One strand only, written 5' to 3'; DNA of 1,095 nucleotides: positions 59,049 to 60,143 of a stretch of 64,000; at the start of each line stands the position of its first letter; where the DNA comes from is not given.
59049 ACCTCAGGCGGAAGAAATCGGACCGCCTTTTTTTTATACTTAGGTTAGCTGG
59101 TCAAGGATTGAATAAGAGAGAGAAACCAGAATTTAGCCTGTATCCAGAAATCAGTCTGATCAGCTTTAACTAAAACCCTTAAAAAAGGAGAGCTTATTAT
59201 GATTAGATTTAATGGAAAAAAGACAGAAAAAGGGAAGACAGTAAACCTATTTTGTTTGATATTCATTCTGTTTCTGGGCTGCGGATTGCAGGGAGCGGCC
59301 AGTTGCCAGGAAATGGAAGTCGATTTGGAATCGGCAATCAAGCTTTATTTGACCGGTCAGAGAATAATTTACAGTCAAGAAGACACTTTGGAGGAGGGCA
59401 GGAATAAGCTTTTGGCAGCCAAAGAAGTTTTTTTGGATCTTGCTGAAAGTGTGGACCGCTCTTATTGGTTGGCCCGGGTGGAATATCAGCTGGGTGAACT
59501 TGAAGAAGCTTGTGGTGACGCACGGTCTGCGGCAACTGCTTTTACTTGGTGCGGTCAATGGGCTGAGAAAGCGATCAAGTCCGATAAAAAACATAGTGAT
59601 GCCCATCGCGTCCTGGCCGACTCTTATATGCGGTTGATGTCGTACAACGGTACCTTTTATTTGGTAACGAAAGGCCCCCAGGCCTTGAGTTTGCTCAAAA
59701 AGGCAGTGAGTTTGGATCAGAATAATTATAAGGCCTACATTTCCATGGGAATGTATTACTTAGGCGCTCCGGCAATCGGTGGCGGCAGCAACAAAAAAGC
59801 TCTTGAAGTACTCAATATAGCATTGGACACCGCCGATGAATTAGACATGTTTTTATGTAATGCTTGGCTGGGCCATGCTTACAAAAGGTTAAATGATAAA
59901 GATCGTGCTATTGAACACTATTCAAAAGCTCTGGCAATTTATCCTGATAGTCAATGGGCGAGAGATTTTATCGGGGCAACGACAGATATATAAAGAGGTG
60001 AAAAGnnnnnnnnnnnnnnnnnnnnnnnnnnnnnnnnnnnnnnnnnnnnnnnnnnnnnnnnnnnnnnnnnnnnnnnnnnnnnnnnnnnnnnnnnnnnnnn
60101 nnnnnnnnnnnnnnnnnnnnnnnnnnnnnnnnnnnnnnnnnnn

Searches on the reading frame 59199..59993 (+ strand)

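Call 37: search_protein_families(library=pfam, proteins=[window:59199-59993:+], max_evalue=1e-8)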
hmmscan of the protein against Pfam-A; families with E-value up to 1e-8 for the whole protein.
window:59199-59993:+ (264 aa): 3 families
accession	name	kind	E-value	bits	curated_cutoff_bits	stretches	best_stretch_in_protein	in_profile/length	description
PF13428.12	TPR_14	-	1.7e-09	37.9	23.5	0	222-255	5-38/44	Tetratricopeptide repeat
PF13414.12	TPR_11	-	3.3e-09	36.7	26.8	0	225-253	1-29/42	TPR repeat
PF07719.23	TPR_2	-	4.3e-09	36.2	27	0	223-250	6-33/34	Tetratricopeptide repeat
